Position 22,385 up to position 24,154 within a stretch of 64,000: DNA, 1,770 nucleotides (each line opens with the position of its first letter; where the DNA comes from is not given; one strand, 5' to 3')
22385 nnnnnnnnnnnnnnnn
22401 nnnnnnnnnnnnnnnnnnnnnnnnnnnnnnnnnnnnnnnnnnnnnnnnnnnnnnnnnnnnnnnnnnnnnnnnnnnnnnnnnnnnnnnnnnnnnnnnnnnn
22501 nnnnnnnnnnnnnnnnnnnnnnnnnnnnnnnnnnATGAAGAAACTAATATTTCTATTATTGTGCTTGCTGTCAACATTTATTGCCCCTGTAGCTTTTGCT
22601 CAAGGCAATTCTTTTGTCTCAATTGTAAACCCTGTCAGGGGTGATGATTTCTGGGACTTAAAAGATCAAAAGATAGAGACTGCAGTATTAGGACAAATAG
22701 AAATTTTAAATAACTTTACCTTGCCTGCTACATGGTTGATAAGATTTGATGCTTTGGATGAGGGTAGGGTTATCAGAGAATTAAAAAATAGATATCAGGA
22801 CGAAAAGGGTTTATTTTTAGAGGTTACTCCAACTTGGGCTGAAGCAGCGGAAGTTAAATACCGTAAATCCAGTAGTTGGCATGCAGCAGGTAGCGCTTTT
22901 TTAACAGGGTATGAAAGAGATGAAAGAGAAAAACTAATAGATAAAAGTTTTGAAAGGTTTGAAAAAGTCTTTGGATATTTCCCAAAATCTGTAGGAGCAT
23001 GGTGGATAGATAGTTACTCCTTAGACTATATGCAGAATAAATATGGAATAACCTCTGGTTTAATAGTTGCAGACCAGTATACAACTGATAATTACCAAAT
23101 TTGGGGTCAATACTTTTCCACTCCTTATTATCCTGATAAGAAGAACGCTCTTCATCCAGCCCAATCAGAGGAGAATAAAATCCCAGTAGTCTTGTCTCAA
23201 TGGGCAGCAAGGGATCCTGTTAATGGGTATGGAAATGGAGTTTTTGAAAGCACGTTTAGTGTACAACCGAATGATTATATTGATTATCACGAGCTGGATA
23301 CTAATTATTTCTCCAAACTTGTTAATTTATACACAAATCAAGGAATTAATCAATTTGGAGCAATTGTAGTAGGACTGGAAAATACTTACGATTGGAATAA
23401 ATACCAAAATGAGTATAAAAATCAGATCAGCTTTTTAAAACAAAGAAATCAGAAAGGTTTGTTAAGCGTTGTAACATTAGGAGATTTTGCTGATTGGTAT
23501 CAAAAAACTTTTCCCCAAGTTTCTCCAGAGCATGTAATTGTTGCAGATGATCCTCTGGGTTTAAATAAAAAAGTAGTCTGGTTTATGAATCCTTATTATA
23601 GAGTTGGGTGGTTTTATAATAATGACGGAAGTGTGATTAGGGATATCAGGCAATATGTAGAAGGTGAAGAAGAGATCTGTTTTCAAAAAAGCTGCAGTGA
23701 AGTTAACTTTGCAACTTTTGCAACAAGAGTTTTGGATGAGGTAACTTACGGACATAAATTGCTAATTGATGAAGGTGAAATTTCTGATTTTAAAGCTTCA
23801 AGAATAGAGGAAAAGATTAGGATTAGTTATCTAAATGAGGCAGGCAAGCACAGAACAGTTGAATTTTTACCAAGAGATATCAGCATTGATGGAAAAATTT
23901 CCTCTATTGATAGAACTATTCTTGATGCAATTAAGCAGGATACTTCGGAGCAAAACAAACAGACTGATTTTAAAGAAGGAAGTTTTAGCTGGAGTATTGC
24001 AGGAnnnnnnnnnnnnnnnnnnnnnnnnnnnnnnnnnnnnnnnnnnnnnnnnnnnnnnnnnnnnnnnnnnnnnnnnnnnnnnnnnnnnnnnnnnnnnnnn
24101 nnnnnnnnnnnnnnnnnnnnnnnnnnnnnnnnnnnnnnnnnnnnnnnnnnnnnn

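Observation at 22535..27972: Pair of HDGIWHI-motif polytopic proteins, one carrying an extra secreted N-terminal domain of about 480 aa.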

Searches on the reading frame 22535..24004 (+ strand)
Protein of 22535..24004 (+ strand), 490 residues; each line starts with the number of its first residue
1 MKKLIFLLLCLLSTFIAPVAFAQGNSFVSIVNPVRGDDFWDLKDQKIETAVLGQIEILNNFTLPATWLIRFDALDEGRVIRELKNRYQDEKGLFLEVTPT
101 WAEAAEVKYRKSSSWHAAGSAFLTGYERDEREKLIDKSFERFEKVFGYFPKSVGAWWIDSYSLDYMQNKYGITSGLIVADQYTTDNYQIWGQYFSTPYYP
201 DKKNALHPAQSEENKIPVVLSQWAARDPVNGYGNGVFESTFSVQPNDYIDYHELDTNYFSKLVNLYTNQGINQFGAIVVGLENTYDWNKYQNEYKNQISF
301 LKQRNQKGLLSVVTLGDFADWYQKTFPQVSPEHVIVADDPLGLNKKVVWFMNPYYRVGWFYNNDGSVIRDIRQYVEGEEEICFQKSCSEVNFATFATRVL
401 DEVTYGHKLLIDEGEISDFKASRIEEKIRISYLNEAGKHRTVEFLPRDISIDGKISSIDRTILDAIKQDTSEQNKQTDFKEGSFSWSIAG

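Call 9: find_homologous_proteins(query=window:22535-24004:+)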
Query window:22535-24004:+ (490 aa): 367 proteins with E <= 0.001 among 7580 candidates; the best 120 are listed.
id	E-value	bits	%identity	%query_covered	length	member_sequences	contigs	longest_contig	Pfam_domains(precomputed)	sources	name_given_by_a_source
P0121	1.1e-224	765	67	99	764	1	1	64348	-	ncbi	-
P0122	6.9e-220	749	66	99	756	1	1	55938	-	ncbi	-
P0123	9.6e-217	739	64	96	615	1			-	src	-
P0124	4.5e-191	654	60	94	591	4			-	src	-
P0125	1.4e-182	626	66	79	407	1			PF12979.14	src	-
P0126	1.3e-181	623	67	81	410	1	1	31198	PF12979.14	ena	-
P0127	2.3e-181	622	67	81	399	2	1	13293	-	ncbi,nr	ncbi:hypothetical protein HYW43_00620, partial [Candidatus Daviesbacteria bacterium]|nr:hypothetical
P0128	1.3e-169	583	66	77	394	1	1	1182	PF12979.14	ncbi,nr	ncbi:MAG: hypothetical protein Q8Q86_00155, partial [Candidatus Daviesbacteria bacterium]|nr:hypothe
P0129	6.1e-162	558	73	68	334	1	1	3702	-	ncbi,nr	ncbi:MAG: hypothetical protein NUV73_00370, partial [Candidatus Daviesbacteria bacterium]|nr:hypothe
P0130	8.1e-154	531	52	94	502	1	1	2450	-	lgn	-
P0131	3.7e-150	519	51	94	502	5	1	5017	-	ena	-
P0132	2.6e-149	516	50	94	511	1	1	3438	-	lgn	-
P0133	4.7e-146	505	52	90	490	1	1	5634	-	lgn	-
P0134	9.5e-146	504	49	97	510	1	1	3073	-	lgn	-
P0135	4.7e-144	499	48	91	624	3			PF12979.14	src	-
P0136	4.2e-140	486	49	97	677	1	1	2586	PF12979.14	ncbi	-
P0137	3.7e-139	483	48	94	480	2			PF12979.14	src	-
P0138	3.2e-135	470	50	85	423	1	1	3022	PF12979.14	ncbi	ncbi:MAG: hypothetical protein G01um101493_264, partial [Microgenomates group bacterium Gr01-1014_93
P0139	5.7e-132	459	53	80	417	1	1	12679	PF12979.14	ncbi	-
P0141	1.8e-130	454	68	58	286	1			PF12979.14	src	-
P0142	2.1e-129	451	46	94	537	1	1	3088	PF12979.14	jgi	jgi:hypothetical protein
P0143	8.3e-113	396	48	78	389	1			PF12979.14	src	-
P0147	4.6e-96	341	43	80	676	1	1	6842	PF12979.14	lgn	-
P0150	2.4e-94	335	39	100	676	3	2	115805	-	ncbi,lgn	-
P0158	1.2e-92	329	42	82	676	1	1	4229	PF12979.14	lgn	-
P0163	1.7e-91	326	37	92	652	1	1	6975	PF12979.14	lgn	-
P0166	7.5e-91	323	42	82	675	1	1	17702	PF12979.14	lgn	-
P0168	1.8e-90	322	42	78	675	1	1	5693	PF12979.14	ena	-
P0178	5.7e-89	317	41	82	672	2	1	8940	PF12979.14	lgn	-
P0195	6.6e-86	307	40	83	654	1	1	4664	PF12979.14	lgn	-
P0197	7.8e-86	307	44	73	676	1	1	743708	-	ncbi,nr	ncbi:MAG: hypothetical protein PHE48_01885 [Candidatus Daviesbacteria bacterium]|nr:hypothetical pro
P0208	7.8e-84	300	40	82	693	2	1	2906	PF12979.14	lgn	-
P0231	1.0e-78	283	44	68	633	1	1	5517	PF12979.14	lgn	-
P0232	1.6e-78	283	42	69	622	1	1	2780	PF12979.14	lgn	-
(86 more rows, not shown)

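Call 21: search_solved_structures(query=A1, max_evalue=10, show_alignments=2)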
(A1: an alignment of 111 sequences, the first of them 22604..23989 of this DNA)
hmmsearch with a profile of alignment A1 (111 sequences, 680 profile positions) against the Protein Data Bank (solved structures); distinct sequences matched with E-value up to 10: 4.
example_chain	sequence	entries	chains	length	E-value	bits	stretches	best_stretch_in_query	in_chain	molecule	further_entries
3lm3_A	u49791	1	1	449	2.5e-06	30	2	147-221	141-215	uncharacterized protein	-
6m7w_A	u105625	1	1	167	0.25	13.4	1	584-669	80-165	Phosphorelay intermediate protein YPD1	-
1c02_A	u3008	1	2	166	0.35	13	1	585-669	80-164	PHOSPHOTRANSFERASE YPD1P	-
1c03_A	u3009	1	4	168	0.36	12.9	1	585-669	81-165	HYPOTHETICAL PROTEIN YDL235C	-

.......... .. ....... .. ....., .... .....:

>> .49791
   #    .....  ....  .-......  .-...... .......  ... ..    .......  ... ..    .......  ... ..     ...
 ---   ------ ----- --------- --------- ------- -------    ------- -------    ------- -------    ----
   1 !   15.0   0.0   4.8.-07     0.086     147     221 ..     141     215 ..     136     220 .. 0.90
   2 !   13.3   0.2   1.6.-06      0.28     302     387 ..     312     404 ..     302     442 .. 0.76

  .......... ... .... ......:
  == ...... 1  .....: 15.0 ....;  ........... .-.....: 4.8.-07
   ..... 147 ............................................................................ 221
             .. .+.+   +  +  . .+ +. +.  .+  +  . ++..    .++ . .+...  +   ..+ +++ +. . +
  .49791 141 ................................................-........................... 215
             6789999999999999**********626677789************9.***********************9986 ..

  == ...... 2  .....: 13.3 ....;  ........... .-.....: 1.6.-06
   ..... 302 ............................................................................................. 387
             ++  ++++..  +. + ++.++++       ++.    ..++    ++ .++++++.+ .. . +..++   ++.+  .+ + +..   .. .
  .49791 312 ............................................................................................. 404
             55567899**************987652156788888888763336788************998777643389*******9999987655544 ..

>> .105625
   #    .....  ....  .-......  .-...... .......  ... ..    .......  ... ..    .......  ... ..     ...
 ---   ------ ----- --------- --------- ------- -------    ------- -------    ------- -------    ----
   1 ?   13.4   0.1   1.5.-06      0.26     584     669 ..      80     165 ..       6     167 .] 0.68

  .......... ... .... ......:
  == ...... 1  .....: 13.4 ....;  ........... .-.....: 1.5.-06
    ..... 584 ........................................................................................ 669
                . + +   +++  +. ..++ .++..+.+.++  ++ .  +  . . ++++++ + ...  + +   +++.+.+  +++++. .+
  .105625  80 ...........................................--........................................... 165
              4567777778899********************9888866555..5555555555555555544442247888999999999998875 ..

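Call 24: search_protein_families(library=pfam, proteins=[P0135, P0137, P0150, P0197, P0142, P0147], max_evalue=0.1)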
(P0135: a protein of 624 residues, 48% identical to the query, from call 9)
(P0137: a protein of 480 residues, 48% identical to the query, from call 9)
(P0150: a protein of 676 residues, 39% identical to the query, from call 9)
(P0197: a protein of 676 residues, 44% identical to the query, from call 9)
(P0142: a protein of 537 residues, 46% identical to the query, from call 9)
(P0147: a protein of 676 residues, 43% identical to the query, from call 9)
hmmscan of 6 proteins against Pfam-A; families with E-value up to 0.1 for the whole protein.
P0135 (624 aa): 1 family
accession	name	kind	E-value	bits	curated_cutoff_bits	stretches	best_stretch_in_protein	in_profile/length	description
PF12979.12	DUF3863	-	0.021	14.1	27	1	146-239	126-219/349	Domain of Unknown Function with PDB structure (DUF3863)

P0137 (480 aa): 1 family
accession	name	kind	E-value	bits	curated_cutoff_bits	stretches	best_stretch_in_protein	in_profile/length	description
PF12979.12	DUF3863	-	0.011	15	27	1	149-242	127-220/349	Domain of Unknown Function with PDB structure (DUF3863)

P0150 (676 aa): 2 families
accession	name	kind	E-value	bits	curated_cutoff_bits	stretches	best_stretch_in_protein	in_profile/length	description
PF12979.12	DUF3863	-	0.016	14.5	27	1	146-222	126-202/349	Domain of Unknown Function with PDB structure (DUF3863)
PF11178.13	DUF2963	-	0.023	14.5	22.6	1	328-362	11-45/52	Protein of unknown function (DUF2963)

P0197 (676 aa): 0 families

P0142 (537 aa): 1 family
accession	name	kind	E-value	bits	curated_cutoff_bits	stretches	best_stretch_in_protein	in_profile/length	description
PF12979.12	DUF3863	-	0.038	13.2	27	1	147-222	126-201/349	Domain of Unknown Function with PDB structure (DUF3863)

P0147 (676 aa): 3 families
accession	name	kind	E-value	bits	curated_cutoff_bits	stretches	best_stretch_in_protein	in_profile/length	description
PF11178.13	DUF2963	-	0.0097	15.7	22.6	1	336-363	19-46/52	Protein of unknown function (DUF2963)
PF12979.12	DUF3863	-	0.017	14.4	27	1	144-220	126-202/349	Domain of Unknown Function with PDB structure (DUF3863)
PF17259.7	DUF5325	-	0.027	14.7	25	1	500-545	8-50/61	Family of unknown function (DUF5325)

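Call 28: predict_structure(alignment_id=A1)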
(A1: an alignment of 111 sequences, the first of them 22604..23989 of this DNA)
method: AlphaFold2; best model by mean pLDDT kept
length: 462 residues; sequences in the alignment: 111
mean_pLDDT: 95.4   pTM: 0.93
mean pLDDT of the five models: 95.4, 94.7, 94.2, 94.0, 93.9
residues with pLDDT >= 90: 413; 70-90: 40; 50-70: 8; < 50: 1
segments of 3 or more residues with pLDDT < 50: none
pLDDT, mean of each block of 10 residues (from residue 1): 96 81 93 98 98 97 98 97 95 90 98 99 99 98 99 95 91 98 98 98 97 95 97 98 96 97 95 99 98 99 98 98 98 98 98 94 91 89 96 98 97 98 98 98 91 68 49
secondary structure, 60 per line:
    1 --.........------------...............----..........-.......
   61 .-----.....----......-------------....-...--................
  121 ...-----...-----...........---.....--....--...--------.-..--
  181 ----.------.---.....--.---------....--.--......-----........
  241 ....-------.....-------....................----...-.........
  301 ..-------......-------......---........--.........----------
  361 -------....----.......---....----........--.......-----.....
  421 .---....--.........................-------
elements in order: E3-11 H24-38 E43-47 H48-52 H54-61 E67-71 H76-81 H95-98 H105-123 E129-131 H137-147 E151-155 E158-161 E164-166 E196-200 H213-216 H222-227 H233-244 E252-256 H264-283 E288-290 H292-302 E310-315 E323-328 E332-339 E342-350 E376-378 H379-382 E386-389 E394-401 E404-410 E416-421 E425-428 E431-434 H435-455

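Call 33: fold_search(model_id=the predicted structure, library=pdb)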
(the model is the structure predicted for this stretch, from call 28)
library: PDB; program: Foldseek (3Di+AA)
matches with E <= 10: 999; with E <= 0.001: 40
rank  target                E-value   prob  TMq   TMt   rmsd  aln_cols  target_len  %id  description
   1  3lm3                  1.3e-16  1.00  0.61  0.65   4.8       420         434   18  Crystal structure of a putative glycoside hydrolase/deacetylase (bdi_3119) from parabacteroides distasonis at 1.44 A res (released 2010-02-16)
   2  3qbu_A                1.2e-08  1.00  0.42  0.64   6.8       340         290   12  Crystal structure of putative peptidoglycan deactelyase (HP0310) from Helicobacter pylori (released 2011-05-25)
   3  3rxz_B                1.2e-07  1.00  0.38  0.59   6.7       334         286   13  Crystal structure of putative polysaccharide deacetylase from Mycobacterium smegmatis (released 2011-06-22)
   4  3rxz_C                7.4e-07  1.00  0.38  0.58   7.1       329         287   14  Crystal structure of putative polysaccharide deacetylase from Mycobacterium smegmatis (released 2011-06-22)
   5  3rxz_A                1.6e-06  1.00  0.37  0.57   7.2       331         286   13  Crystal structure of putative polysaccharide deacetylase from Mycobacterium smegmatis (released 2011-06-22)
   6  5o6y_A                6.8e-06  1.00  0.28  0.56   8.6       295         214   12  Crystal structure of the Bc1960 peptidoglycan N-acetylglucosamine deacetylase in complex with 4-naphthalen-1-yl-~{N}-o (released 2018-06-20)
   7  3cl6_A                1.0e-05  1.00  0.39  0.55   6.5       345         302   10  Crystal structure of Puue Allantoinase (released 2008-06-10)
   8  6h8l_A                1.3e-05  1.00  0.31  0.65   6.6       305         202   12  Structure of peptidoglycan deacetylase PdaC from Bacillus subtilis (released 2019-11-13)
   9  4l1g_A                1.5e-05  1.00  0.28  0.56   8.6       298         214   12  Crystal structure of the Bc1960 peptidoglycan N-acetylglucosamine deacetylase from Bacillus cereus (released 2014-06-04)
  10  1z7a_A                1.8e-05  1.00  0.36  0.52   7.3       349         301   11  Crystal structure of probable Polysaccharide deacetylase from Pseudomonas aeruginosa PAO1 (released 2005-05-10)
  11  4l1g_D                2.7e-05  1.00  0.28  0.56   9.0       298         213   13  Crystal structure of the Bc1960 peptidoglycan N-acetylglucosamine deacetylase from Bacillus cereus (released 2014-06-04)
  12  6h8n_B                2.8e-05  1.00  0.32  0.67   6.4       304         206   12  Structure of peptidoglycan deacetylase PdaC from Bacillus subtilis - mutant D285S (released 2019-11-13)
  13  6h8n_A                3.0e-05  1.00  0.31  0.66   6.8       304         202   11  Structure of peptidoglycan deacetylase PdaC from Bacillus subtilis - mutant D285S (released 2019-11-13)
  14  6h8l_B                3.4e-05  1.00  0.32  0.67   6.9       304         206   12  Structure of peptidoglycan deacetylase PdaC from Bacillus subtilis (released 2019-11-13)
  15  1k1x_A                3.4e-05  1.00  0.36  0.27  22.4       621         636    8  Crystal structure of 4-alpha-glucanotransferase from thermococcus litoralis (released 2003-06-17)
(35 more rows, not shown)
